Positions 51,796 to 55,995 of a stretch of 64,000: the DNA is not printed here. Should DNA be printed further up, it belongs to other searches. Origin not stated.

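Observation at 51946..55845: Single 1299-aa polypeptide combining three GT2 glycosyltransferase modules, a coiled coil and a methyltransferase-like domain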

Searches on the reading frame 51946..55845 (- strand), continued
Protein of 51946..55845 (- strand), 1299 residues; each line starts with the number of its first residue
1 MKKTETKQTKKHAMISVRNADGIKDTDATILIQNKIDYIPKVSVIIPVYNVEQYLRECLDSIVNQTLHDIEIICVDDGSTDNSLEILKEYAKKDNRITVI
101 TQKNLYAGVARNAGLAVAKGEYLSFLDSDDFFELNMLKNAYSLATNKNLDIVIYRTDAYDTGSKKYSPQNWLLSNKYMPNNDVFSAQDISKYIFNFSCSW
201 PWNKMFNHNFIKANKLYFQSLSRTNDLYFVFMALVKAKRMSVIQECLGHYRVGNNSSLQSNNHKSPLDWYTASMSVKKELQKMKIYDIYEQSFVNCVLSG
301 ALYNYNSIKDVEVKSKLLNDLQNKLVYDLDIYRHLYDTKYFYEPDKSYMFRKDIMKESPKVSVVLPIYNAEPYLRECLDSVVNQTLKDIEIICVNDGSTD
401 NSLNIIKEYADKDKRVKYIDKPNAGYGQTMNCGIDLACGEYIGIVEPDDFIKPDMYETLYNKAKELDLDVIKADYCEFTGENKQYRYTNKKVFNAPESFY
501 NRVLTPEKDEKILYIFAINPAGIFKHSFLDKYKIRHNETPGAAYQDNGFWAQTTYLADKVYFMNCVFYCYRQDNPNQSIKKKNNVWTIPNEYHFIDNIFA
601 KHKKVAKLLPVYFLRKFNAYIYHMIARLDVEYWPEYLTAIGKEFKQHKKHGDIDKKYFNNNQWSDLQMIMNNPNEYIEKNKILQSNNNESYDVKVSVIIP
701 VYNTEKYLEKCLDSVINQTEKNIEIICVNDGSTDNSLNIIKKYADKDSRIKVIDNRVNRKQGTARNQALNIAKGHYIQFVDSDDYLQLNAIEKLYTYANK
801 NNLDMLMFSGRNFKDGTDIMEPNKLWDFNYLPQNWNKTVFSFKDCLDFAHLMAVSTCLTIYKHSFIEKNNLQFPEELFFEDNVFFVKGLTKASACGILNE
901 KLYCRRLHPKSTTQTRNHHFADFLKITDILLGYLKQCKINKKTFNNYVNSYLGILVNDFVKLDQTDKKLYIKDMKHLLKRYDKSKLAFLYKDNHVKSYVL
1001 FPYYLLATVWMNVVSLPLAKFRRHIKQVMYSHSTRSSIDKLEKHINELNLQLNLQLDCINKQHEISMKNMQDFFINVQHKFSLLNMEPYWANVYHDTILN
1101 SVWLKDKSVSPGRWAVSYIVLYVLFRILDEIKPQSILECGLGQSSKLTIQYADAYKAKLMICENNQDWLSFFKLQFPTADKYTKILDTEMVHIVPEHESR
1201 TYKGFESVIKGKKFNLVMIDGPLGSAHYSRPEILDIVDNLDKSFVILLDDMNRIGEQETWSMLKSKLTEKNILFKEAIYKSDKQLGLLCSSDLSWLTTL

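Call 9: find_homologous_proteins(query=window:51946-55845:-)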
Query window:51946-55845:- (1299 aa): 7472 proteins with E <= 0.001 among 8000 candidates; the best 120 are listed.
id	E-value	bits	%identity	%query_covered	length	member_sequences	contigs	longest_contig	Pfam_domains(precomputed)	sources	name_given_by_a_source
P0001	0.0e+0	1731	60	80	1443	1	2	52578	PF10111.15,PF13506.14,PF13641.13,PF00535.33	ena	-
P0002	0.0e+0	1729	60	80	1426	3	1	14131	PF10111.15,PF13506.14,PF13641.13,PF00535.33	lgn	-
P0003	0.0e+0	1635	56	83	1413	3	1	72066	PF10111.15,PF13506.14,PF13641.13,PF00535.33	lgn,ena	-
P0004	0.0e+0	1316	38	69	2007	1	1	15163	PF10111.15,PF13506.14,PF13641.13,PF00535.33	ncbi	-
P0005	0.0e+0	1291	58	53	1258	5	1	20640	PF10111.15,PF13641.13,PF00535.33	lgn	-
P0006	0.0e+0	1269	47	80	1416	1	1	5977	PF10111.15,PF13641.13,PF00535.33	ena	-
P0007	0.0e+0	1267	46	80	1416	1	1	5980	PF10111.15,PF13641.13,PF00535.33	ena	-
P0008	0.0e+0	1250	40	61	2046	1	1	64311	PF10111.15,PF13506.14,PF13641.13,PF00535.33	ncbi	-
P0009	0.0e+0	1238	45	83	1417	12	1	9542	PF10111.15,PF13641.13,PF00535.33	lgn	-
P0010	0.0e+0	1192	47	98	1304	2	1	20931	PF10111.15,PF13641.13,PF00535.33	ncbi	-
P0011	0.0e+0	1100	44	98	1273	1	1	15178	PF10111.15,PF13506.14,PF13641.13,PF00535.33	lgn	-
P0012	0.0e+0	1099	53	74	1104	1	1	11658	PF10111.15,PF13506.14,PF13641.13,PF00535.33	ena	-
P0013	0.0e+0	1063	57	47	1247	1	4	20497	PF04488.22,PF10111.15,PF13641.13,PF00535.33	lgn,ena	-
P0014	0.0e+0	1049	39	68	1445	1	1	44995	PF00483.30,PF10111.15,PF13506.14,PF13641.13,PF00535.33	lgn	-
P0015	0.0e+0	1047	37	69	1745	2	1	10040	PF10111.15,PF13506.14,PF13641.13,PF00535.33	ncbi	-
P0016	0.0e+0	1046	39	68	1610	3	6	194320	PF10111.15,PF13506.14,PF13641.13,PF00535.33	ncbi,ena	-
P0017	0.0e+0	1043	52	78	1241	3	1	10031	PF10111.15,PF13506.14,PF13641.13,PF00535.33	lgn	-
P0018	0.0e+0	1036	38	70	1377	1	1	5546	PF10111.15,PF13506.14,PF13641.13,PF00535.33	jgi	-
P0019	0.0e+0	1035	41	60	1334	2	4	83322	PF10111.15,PF13506.14,PF13641.13,PF00535.33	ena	-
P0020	4.1e-296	1004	38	71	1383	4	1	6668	PF00483.30,PF10111.15,PF13506.14,PF13641.13,PF00535.33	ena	-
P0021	1.2e-295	1002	38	68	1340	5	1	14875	PF10111.15,PF13506.14,PF13641.13,PF00535.33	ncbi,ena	-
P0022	1.1e-294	999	40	53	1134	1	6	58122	PF10111.15,PF13506.14,PF13641.13,PF01442.24,PF00535.33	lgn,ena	-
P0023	4.7e-290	984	40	69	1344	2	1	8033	PF10111.15,PF13641.13,PF00535.33,PF12804.14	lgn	-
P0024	2.0e-288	979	39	68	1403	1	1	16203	PF10111.15,PF13506.14,PF13641.13,PF00535.33,PF12804.14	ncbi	-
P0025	1.2e-287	976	41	59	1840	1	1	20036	PF10111.15,PF13506.14,PF13641.13,PF01501.27,PF00535.33,PF12804.14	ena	-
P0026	1.6e-286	972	39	68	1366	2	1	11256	PF10111.15,PF13506.14,PF13641.13,PF00535.33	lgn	-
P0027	6.0e-286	970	41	74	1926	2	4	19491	PF10111.15,PF13641.13,PF14305.12,PF00535.33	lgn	-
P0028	1.1e-283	963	37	70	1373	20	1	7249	PF00483.30,PF10111.15,PF13506.14,PF13641.13,PF00535.33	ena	-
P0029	5.9e-282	957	49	76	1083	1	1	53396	PF10111.15,PF13506.14,PF13641.13,PF00535.33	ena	-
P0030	1.2e-280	953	49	77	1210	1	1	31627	PF10111.15,PF13506.14,PF13641.13,PF00535.33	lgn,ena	-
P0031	1.8e-279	949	40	68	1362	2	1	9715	PF10111.15,PF13506.14,PF13641.13,PF00535.33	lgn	-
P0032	8.8e-279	947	39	68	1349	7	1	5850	PF10111.15,PF13506.14,PF13641.13,PF00535.33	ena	-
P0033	2.0e-276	939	38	71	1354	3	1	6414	PF10111.15,PF13506.14,PF13641.13,PF00535.33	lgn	-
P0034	2.2e-275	935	37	76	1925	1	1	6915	PF10111.15,PF13506.14,PF13641.13,PF14305.12,PF00535.33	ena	-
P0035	1.6e-269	916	47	75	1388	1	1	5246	PF10111.15,PF13506.14,PF13641.13,PF14305.12,PF00535.33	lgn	-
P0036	1.5e-266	906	47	78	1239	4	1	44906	PF10111.15,PF13506.14,PF13641.13,PF00535.33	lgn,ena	-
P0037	3.4e-265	902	53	48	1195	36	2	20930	PF04488.22,PF10111.15,PF13506.14,PF13641.13,PF05704.19,PF00535.33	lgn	-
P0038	3.3e-262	892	38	59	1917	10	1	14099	PF10111.15,PF13506.14,PF13641.13,PF00535.33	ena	-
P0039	3.8e-257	875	61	22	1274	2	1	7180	PF04488.22,PF10111.15,PF13641.13,PF05704.19,PF00535.33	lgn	-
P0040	9.5e-257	874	37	68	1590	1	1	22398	PF10111.15,PF13641.13,PF00535.33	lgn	-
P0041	2.9e-256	872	42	70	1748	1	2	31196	PF10111.15,PF13506.14,PF13641.13,PF19786.5,PF00535.33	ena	-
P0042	8.3e-253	861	38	69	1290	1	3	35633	PF10111.15,PF13506.14,PF13641.13,PF00535.33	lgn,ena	-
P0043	1.7e-252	860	46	75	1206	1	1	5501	PF10111.15,PF13641.13,PF00535.33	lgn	-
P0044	1.4e-246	840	46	50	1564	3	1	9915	PF10111.15,PF13506.14,PF13641.13,PF14305.12,PF00535.33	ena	-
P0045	4.2e-244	832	32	68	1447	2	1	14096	PF10111.15,PF13506.14,PF13641.13,PF00535.33,PF12804.14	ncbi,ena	-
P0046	1.6e-243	830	41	42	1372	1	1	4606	PF10111.15,PF13506.14,PF13641.13,PF19786.5,PF00535.33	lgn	-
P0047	2.4e-243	829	38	67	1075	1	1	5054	PF10111.15,PF13506.14,PF13641.13,PF27807.1,PF00535.33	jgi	-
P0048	1.5e-242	827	32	66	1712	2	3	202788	PF10111.15,PF13506.14,PF13641.13,PF00535.33,PF12804.14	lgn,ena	-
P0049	5.4e-242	825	30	71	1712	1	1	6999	PF10111.15,PF13506.14,PF13641.13,PF00535.33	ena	-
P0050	8.2e-241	821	33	68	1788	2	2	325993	PF10111.15,PF13506.14,PF13641.13,PF00535.33,PF13692.13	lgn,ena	-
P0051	4.4e-237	808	35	68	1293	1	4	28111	PF10111.15,PF13506.14,PF13641.13,PF01501.27,PF00535.33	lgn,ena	-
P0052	6.7e-234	798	64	21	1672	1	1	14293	PF10111.15,PF13506.14,PF13641.13,PF14305.12,PF00535.33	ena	-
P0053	5.2e-233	795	57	50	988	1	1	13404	PF10111.15,PF13506.14,PF13641.13,PF00535.33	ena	-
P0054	1.1e-232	794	41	49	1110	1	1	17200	PF10111.15,PF13506.14,PF13641.13,PF00535.33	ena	-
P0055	7.2e-231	788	40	43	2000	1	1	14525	PF10111.15,PF13641.13,PF14305.12,PF00535.33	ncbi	-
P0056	1.9e-230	787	48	52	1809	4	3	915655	PF10111.15,PF13641.13,PF00535.33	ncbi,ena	-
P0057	3.6e-230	786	42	43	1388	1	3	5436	PF10111.15,PF13506.14,PF13641.13,PF19786.5,PF00535.33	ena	-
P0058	8.6e-230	784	33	68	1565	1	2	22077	PF10111.15,PF13506.14,PF13641.13,PF00535.33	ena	-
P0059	2.1e-229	783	40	43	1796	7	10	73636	PF10111.15,PF13641.13,PF14305.12,PF00535.33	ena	-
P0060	2.1e-228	780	38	46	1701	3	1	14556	PF10111.15,PF13506.14,PF13641.13,PF00535.33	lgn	-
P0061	3.1e-228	779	40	50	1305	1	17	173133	PF10111.15,PF13641.13,PF01501.27,PF00535.33,PF12804.14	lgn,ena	-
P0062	2.8e-227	776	40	43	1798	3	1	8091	PF10111.15,PF13641.13,PF14305.12,PF00535.33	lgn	-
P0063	6.5e-227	775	37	49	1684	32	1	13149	PF10111.15,PF13506.14,PF13641.13,PF00535.33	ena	-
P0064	2.2e-223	763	41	49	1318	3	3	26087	PF10111.15,PF13506.14,PF13641.13,PF01501.27,PF00535.33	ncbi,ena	-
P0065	3.0e-222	759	39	46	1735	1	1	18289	PF10111.15,PF13506.14,PF13641.13,PF00535.33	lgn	-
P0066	8.3e-222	758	33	67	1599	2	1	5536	PF10111.15,PF13506.14,PF13641.13,PF01501.27,PF00535.33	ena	-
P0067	2.5e-221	756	30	66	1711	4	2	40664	PF10111.15,PF13506.14,PF13641.13,PF00535.33,PF12804.14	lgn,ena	-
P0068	2.5e-221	756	53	51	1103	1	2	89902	PF10111.15,PF13506.14,PF13641.13,PF14305.12,PF00535.33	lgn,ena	-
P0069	3.3e-219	749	45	36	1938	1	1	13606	PF10111.15,PF13641.13,PF14305.12,PF00535.33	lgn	-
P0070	1.7e-217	744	34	67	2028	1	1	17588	PF10111.15,PF13506.14,PF13641.13,PF14305.12,PF00535.33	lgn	-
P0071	8.9e-217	741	31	70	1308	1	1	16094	PF10111.15,PF13506.14,PF13641.13,PF00535.33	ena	-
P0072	1.0e-215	738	43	44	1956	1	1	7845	PF10111.15,PF13506.14,PF13641.13,PF00702.33,PF19786.5,PF00535.33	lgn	-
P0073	4.4e-215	736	46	50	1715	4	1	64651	PF10111.15,PF13506.14,PF13641.13,PF00132.31,PF00535.33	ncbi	-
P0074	1.3e-214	734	46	49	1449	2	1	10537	PF10111.15,PF13506.14,PF13641.13,PF00535.33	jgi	jgi:glycosyltransferase involved in cell wall biosynthesis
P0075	3.7e-212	726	47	25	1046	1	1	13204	PF10111.15,PF13641.13,PF00535.33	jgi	-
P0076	5.7e-212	725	52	53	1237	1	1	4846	PF10111.15,PF13641.13,PF14305.12,PF00535.33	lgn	-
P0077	4.1e-211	722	64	21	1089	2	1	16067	PF10111.15,PF13641.13,PF01501.27,PF18404.8,PF00535.33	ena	-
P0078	3.0e-210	720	41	69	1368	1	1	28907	PF10111.15,PF13506.14,PF13641.13,PF19786.5,PF00535.33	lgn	-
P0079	1.2e-208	714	44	73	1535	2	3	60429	PF10111.15,PF13506.14,PF13641.13,PF14305.12,PF00535.33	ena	-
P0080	2.0e-208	714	47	63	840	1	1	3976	PF10111.15,PF13506.14,PF13641.13,PF00535.33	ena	-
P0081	4.4e-208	712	42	31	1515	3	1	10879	PF04488.22,PF10111.15,PF13641.13,PF00535.33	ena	-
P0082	7.3e-208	712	42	43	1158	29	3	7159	PF10111.15,PF13506.14,PF13641.13,PF00535.33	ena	-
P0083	5.6e-207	709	41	43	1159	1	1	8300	PF10111.15,PF13506.14,PF13641.13,PF00535.33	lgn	-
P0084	4.1e-205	703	36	67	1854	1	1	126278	PF10111.15,PF13506.14,PF13641.13,PF14305.12,PF00535.33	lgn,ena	-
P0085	4.9e-205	702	37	75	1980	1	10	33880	PF10111.15,PF13506.14,PF13641.13,PF14305.12,PF00535.33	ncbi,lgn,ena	-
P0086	3.3e-204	700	55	24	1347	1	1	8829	PF10111.15,PF13641.13,PF00535.33,PF13692.13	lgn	-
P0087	3.4e-204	700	43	52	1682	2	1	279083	PF10111.15,PF13506.14,PF13641.13,PF14305.12,PF00535.33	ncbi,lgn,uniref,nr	ncbi:glycosyltransferase [Candidatus Avelusimicrobium gallicola]|uniref:Glycosyltransferase 2-like d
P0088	7.0e-204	699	39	49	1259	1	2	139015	PF10111.15,PF13506.14,PF13641.13,PF00535.33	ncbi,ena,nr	ncbi:MAG: glycosyltransferase [Alphaproteobacteria bacterium]|nr:glycosyltransferase [Alphaproteobac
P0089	9.9e-204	698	37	67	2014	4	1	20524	PF10111.15,PF13506.14,PF13641.13,PF14305.12,PF00535.33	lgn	-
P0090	1.2e-203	698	30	64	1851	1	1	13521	PF10111.15,PF13506.14,PF13641.13,PF00535.33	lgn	-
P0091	1.4e-203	698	37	66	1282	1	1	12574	PF10111.15,PF13506.14,PF13641.13,PF00535.33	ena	-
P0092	2.6e-202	693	68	20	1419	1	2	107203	PF10111.15,PF13641.13,PF04108.18,PF00535.33,PF13692.13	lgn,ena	-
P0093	1.7e-200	687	45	42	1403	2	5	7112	PF10111.15,PF13506.14,PF13641.13,PF19786.5,PF00535.33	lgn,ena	-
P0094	1.2e-199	685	41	49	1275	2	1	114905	PF10111.15,PF13506.14,PF13641.13,PF00535.33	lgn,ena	-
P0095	3.7e-199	683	40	51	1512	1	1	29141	PF10111.15,PF13506.14,PF13641.13,PF00535.33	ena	-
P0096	1.1e-198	681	31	65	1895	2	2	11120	PF10111.15,PF13506.14,PF13641.13,PF00535.33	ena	-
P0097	1.1e-198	681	34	59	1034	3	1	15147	PF10111.15,PF13506.14,PF13641.13,PF00535.33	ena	-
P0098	3.0e-198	680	37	48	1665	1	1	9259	PF04488.22,PF10111.15,PF13506.14,PF13641.13,PF05050.20,PF00535.33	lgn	-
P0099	8.9e-198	678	64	21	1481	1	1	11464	PF10111.15,PF13506.14,PF13641.13,PF00535.33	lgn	-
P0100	2.0e-197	677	35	70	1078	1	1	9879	PF10111.15,PF13641.13,PF00535.33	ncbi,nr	ncbi:MAG: glycosyltransferase [Clostridiales bacterium]|nr:glycosyltransferase [Clostridiales bacter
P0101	3.2e-197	676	36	71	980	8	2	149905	PF10111.15,PF13641.13,PF27807.1,PF00535.33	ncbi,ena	-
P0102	4.8e-197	676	39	75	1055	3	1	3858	PF10111.15,PF13506.14,PF13641.13,PF00535.33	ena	-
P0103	4.1e-196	673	34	70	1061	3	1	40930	PF10111.15,PF13641.13,PF00535.33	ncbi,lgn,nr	ncbi:MAG: glycosyltransferase [Clostridiales bacterium]|nr:glycosyltransferase [Clostridiales bacter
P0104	6.1e-196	672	36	41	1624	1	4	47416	PF04488.22,PF10111.15,PF13506.14,PF13641.13,PF14305.12,PF00535.33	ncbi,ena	-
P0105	1.5e-195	671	37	49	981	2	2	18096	PF10111.15,PF13641.13,PF00535.33,PF12804.14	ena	-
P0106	3.8e-195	670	36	47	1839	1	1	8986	PF10111.15,PF13506.14,PF13641.13,PF14305.12,PF00535.33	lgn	-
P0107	9.9e-195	668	37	77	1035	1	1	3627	PF10111.15,PF13506.14,PF13641.13,PF00535.33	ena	-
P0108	2.9e-194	667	49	22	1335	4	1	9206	PF10111.15,PF13506.14,PF13641.13,PF14305.12,PF00535.33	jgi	jgi:glycosyltransferase involved in cell wall biosynthesis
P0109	1.3e-193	664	36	68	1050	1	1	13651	PF10111.15,PF13506.14,PF13641.13,PF00535.33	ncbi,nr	ncbi:MAG: glycosyltransferase [Clostridiales bacterium]|nr:glycosyltransferase [Clostridiales bacter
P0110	3.2e-193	663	35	71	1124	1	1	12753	PF10111.15,PF13506.14,PF13641.13,PF00535.33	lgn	-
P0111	4.2e-193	663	68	20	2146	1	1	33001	PF10111.15,PF13641.13,PF01442.24,PF08795.17,PF00535.33,PF13692.13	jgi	jgi:glycosyltransferase involved in cell wall biosynthesis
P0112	5.3e-193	662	34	50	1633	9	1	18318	PF10111.15,PF13506.14,PF13641.13,PF00535.33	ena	-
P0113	9.0e-193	662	35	70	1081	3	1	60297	PF10111.15,PF13506.14,PF13641.13,PF00535.33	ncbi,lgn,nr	ncbi:MAG: glycosyltransferase [Clostridiales bacterium]|nr:glycosyltransferase [Clostridiales bacter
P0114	9.0e-193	662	35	70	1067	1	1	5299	PF10111.15,PF13641.13,PF00535.33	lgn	-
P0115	1.5e-192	661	42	45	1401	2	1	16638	PF10111.15,PF13506.14,PF13641.13,PF19786.5,PF00535.33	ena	-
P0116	3.3e-192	660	35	70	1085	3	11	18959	PF10111.15,PF13641.13,PF00535.33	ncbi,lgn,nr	ncbi:MAG: glycosyltransferase [Clostridiales bacterium]|nr:glycosyltransferase [Clostridiales bacter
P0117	4.7e-192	659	37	52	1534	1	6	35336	PF10111.15,PF13506.14,PF13641.13,PF14305.12,PF00535.33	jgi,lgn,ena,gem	-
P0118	1.3e-191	658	35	70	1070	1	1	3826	PF10111.15,PF13641.13,PF00535.33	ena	-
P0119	1.5e-191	658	35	68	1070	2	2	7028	PF10111.15,PF13506.14,PF13641.13,PF00535.33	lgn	-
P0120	5.7e-191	656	33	67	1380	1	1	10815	PF10111.15,PF13506.14,PF13641.13,PF00535.33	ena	-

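Call 27: find_encoding_contigs(protein=P0003, flank=10000, max_places=2)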
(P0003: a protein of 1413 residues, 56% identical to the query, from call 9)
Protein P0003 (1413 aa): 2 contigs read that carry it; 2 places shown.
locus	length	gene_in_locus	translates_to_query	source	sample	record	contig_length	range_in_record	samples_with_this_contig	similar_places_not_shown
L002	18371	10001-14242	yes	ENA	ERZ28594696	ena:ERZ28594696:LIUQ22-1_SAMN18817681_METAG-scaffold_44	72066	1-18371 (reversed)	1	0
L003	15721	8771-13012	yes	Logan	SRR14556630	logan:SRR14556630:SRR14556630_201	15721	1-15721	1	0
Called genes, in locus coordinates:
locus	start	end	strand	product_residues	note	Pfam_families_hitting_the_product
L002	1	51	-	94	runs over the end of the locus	-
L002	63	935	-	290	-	-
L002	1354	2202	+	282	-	-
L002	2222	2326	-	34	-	-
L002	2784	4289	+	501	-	-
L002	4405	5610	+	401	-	PF00534:Glycos_transf_1, PF13692:Glyco_trans_1_4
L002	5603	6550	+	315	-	PF05045:RgpF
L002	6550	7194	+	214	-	-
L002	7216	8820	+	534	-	PF00535:Glycos_transf_2, PF10111:Glyco_tranf_2_2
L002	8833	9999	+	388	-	PF13450:NAD_binding_8, PF03275:GLF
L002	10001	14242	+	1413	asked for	PF00535:Glycos_transf_2, PF10111:Glyco_tranf_2_2, PF13641:Glyco_tranf_2_3, PF00535:Glycos_transf_2, PF10111:Glyco_tranf_2_2, PF00535:Glycos_transf_2, PF10111:Glyco_tranf_2_2, PF13641:Glyco_tranf_2_3, +2 more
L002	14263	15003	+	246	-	PF00984:UDPG_MGDP_dh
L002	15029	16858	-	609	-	PF00664:ABC_membrane, PF00005:ABC_tran, PF02463:SMC_N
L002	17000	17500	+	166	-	-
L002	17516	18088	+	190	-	-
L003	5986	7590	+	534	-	PF00535:Glycos_transf_2, PF10111:Glyco_tranf_2_2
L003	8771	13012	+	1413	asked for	PF00535:Glycos_transf_2, PF10111:Glyco_tranf_2_2, PF13641:Glyco_tranf_2_3, PF00535:Glycos_transf_2, PF10111:Glyco_tranf_2_2, PF00535:Glycos_transf_2, PF10111:Glyco_tranf_2_2, PF13641:Glyco_tranf_2_3, +2 more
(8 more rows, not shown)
